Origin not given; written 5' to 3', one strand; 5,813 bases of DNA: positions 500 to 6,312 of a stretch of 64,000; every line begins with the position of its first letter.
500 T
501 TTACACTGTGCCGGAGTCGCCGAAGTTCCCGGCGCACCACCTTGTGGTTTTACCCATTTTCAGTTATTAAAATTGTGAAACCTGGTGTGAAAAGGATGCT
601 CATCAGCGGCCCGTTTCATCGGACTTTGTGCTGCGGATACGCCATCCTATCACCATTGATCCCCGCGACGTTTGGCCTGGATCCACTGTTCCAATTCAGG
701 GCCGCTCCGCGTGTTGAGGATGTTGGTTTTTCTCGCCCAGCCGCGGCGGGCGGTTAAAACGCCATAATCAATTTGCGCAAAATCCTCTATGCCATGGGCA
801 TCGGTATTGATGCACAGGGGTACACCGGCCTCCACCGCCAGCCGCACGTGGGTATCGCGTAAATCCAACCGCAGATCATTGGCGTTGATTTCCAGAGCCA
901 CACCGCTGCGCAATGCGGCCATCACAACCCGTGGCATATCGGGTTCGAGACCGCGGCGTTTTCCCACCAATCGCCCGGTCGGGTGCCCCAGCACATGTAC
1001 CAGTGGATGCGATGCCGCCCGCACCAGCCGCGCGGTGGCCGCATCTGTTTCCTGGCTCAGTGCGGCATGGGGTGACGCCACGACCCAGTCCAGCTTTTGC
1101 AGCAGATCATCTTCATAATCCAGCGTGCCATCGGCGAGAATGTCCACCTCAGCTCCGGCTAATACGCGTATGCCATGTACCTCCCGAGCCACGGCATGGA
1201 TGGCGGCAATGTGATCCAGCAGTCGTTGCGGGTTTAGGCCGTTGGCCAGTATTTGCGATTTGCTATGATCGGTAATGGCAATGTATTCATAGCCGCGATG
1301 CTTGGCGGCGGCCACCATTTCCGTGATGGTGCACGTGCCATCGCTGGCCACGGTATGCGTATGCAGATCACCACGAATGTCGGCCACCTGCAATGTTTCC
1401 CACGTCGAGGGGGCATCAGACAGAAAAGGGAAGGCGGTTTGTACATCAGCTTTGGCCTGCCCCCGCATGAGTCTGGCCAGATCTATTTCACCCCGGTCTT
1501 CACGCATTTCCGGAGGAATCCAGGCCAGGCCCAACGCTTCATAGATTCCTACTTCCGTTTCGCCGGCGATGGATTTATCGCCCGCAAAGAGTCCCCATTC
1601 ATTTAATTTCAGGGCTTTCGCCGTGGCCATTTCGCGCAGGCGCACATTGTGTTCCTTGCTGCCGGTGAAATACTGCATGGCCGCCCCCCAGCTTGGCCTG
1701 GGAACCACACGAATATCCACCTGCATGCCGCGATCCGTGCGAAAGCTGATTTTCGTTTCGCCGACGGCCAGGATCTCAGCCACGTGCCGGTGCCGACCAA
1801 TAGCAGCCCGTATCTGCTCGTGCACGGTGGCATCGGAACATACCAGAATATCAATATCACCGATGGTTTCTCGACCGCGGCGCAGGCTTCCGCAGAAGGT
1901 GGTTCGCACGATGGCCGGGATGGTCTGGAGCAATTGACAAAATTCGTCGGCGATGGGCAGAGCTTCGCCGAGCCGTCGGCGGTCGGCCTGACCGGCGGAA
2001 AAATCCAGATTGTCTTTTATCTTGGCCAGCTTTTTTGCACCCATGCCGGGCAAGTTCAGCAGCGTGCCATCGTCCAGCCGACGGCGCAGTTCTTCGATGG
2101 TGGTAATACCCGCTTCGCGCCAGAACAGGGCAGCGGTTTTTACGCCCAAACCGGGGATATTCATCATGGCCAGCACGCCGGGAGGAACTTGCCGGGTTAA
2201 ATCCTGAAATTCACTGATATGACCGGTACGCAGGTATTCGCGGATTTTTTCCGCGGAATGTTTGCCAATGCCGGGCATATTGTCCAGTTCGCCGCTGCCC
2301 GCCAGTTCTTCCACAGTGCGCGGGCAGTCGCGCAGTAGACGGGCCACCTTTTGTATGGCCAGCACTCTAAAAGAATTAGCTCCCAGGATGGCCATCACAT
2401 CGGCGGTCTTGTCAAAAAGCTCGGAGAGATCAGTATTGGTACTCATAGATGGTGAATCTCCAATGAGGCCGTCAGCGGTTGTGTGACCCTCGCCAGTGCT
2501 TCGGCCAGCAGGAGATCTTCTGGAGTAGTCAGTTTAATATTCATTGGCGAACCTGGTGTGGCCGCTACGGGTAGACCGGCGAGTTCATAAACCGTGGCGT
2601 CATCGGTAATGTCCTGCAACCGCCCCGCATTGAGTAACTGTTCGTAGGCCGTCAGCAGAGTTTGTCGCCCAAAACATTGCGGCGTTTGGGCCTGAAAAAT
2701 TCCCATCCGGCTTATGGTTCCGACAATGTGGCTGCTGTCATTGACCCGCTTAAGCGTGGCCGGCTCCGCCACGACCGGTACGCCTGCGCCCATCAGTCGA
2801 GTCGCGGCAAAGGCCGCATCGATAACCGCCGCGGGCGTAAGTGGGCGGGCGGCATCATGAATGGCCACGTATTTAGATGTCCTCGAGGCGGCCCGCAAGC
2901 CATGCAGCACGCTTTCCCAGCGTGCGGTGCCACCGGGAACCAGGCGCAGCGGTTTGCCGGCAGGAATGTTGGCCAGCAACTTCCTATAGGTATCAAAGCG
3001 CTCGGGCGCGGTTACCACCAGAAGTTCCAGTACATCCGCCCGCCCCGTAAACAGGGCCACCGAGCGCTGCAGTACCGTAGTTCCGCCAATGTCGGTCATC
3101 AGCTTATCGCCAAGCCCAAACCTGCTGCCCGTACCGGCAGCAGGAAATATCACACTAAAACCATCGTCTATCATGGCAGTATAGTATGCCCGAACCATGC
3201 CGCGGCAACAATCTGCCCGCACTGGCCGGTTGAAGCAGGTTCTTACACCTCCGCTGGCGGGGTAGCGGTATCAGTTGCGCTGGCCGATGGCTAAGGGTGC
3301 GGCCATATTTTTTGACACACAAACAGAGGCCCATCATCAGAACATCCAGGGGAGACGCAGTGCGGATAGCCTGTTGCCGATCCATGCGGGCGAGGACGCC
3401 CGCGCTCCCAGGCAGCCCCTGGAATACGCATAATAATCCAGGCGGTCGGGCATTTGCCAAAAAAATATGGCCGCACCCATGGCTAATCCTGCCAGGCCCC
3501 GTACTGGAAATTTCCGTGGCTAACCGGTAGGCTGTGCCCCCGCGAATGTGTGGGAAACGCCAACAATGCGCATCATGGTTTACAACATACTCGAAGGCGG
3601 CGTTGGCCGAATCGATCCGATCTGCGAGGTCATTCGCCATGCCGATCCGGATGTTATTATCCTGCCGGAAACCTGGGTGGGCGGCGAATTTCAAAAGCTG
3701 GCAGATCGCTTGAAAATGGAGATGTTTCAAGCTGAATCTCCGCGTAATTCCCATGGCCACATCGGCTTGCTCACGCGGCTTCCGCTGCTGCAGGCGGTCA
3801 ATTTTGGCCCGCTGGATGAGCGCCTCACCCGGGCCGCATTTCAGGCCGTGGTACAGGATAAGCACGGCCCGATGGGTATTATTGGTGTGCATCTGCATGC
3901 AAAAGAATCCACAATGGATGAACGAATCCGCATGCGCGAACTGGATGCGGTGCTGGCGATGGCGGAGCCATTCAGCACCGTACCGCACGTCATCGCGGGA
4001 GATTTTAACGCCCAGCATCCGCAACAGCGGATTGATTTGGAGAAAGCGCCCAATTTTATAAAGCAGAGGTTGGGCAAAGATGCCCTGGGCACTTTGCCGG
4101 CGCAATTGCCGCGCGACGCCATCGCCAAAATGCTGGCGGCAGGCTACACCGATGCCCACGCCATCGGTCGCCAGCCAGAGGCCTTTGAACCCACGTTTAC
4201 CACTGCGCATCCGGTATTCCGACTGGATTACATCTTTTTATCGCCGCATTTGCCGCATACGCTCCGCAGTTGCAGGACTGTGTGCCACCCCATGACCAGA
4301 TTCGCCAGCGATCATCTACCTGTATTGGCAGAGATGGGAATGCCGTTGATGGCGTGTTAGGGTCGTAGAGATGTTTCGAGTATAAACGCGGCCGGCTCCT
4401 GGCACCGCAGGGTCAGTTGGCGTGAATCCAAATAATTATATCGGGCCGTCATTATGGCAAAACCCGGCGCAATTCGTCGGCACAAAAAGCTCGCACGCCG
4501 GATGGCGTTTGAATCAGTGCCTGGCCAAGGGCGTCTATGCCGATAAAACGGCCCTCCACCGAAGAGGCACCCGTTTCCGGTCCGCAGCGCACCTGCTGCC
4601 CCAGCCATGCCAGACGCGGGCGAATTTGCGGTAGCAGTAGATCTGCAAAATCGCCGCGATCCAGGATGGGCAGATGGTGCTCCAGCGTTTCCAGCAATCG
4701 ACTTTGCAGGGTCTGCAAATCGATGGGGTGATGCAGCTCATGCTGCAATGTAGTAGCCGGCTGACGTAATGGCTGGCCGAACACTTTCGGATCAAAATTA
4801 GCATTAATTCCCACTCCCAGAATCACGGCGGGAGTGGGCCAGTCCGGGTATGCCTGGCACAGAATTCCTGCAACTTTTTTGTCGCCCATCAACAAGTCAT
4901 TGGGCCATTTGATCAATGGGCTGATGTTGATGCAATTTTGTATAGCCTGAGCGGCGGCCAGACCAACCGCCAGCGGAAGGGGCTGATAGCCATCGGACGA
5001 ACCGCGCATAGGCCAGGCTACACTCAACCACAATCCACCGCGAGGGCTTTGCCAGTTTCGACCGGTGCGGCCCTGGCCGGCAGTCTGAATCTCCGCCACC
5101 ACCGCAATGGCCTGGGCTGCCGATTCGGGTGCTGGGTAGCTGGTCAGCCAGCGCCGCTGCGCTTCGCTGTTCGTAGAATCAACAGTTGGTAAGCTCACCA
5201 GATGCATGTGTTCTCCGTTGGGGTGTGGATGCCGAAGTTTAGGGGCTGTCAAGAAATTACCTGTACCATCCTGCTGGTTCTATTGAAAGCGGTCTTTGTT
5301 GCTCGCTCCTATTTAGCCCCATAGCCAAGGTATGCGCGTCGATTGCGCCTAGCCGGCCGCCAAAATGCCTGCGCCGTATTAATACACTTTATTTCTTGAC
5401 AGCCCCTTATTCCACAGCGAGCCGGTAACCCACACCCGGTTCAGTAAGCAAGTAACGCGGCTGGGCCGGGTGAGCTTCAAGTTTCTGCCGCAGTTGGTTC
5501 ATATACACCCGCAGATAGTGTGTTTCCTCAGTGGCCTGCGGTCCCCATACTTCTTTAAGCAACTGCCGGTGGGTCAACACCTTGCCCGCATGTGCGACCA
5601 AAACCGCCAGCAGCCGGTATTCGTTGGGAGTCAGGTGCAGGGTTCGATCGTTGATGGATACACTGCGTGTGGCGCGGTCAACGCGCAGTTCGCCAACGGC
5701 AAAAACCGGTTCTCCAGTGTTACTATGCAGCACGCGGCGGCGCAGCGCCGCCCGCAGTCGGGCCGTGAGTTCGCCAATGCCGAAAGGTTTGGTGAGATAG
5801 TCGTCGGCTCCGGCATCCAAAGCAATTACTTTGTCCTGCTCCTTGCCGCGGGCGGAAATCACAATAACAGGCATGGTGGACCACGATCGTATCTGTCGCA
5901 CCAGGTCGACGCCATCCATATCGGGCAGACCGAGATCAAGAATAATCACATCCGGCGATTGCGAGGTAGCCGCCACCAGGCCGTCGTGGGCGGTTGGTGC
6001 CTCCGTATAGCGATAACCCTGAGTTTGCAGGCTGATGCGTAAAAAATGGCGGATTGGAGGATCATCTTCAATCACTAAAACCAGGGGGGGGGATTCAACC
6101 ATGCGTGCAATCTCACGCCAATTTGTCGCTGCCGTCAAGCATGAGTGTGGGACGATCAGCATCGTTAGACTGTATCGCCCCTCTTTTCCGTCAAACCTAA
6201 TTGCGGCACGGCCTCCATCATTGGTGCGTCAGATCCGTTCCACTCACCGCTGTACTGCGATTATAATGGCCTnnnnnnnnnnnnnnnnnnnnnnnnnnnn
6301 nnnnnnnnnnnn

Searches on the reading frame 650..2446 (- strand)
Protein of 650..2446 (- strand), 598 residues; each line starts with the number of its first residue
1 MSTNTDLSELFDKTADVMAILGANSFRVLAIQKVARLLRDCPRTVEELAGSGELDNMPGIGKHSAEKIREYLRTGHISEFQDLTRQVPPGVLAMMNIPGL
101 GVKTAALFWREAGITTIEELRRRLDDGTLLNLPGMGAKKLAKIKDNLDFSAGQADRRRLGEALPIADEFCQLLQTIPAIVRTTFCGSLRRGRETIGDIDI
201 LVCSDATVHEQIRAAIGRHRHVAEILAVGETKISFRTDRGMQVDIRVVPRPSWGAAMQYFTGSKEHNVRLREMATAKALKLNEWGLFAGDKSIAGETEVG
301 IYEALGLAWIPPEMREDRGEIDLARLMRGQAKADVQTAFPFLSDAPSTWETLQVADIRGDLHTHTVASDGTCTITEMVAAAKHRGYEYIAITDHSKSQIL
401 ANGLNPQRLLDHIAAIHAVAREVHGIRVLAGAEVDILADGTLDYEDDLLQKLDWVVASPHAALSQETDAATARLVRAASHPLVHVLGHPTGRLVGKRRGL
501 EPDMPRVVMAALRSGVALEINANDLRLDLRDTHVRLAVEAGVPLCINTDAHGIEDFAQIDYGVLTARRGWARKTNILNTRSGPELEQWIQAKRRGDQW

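Call 19: search_protein_families(library=pfam, proteins=[window:650-2446:-], max_evalue=0.001)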
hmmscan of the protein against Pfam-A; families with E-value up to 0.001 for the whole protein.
window:650-2446:- (598 aa): 7 families
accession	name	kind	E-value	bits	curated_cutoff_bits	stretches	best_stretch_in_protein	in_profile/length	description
PF14791.11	DNA_pol_B_thumb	-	2.1e-22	79.2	25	1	256-316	1-63/63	DNA polymerase beta thumb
PF14716.13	HHH_8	-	1.3e-16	61.2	30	1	3-76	2-72/73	Helix-hairpin-helix domain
PF14520.12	HHH_5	-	2.3e-11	44.4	27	1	93-145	3-53/57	Helix-hairpin-helix domain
PF02811.25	PHP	-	2.6e-11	44.6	26.4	1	360-447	1-75/164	PHP domain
PF14792.12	DNA_pol_B_palm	-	1.7e-06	28.7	25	1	171-211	16-56/113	DNA polymerase beta palm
PF03118.21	RNA_pol_A_CTD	-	0.00038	20.6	23.8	0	111-147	30-65/67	Bacterial RNA polymerase, alpha chain C terminal domain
PF10391.15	DNA_pol_lambd_f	-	0.00085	19.5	29.8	0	94-123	3-31/51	Fingers domain of DNA polymerase lambda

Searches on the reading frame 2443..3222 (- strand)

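Call 19: search_protein_families(library=pfam, proteins=[window:2443-3222:-], max_evalue=0.001)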
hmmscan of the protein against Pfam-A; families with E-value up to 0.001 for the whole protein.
window:2443-3222:- (259 aa): 2 families
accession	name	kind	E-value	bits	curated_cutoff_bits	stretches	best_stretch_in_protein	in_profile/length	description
PF01128.25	IspD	-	9.4e-52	176.4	27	1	24-243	3-218/221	2-C-methyl-D-erythritol 4-phosphate cytidylyltransferase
PF12804.13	NTP_transf_3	-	1.4e-08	35.5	27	1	28-205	5-153/160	MobA-like NTP transferase domain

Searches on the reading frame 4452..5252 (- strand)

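Call 19: search_protein_families(library=pfam, proteins=[window:4452-5252:-], max_evalue=0.001)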
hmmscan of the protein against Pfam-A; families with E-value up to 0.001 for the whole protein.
window:4452-5252:- (266 aa): 1 family
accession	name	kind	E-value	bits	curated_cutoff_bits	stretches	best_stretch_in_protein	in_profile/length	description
PF03099.24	BPL_LplA_LipB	-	6.9e-20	71.8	21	1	48-150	24-133/133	Biotin/lipoate A/B protein ligase family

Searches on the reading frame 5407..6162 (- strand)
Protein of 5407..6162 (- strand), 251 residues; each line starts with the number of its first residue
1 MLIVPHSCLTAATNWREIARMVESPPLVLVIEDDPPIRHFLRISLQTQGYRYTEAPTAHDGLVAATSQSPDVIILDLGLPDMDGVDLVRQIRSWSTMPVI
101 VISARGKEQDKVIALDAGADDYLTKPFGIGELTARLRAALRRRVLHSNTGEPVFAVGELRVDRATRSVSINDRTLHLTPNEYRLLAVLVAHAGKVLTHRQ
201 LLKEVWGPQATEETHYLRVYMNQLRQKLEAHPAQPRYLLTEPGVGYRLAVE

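Call 19: search_protein_families(library=pfam, proteins=[window:5407-6162:-], max_evalue=0.001)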
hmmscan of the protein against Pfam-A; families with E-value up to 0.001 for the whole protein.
window:5407-6162:- (251 aa): 2 families
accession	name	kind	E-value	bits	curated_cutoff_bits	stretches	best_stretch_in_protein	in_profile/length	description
PF00072.30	Response_reg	-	2e-29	102.5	30.2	1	28-136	1-110/111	Response regulator receiver domain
PF00486.34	Trans_reg_C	-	1.3e-24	86.5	26.2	1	173-248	2-77/77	Transcriptional regulatory protein, C terminal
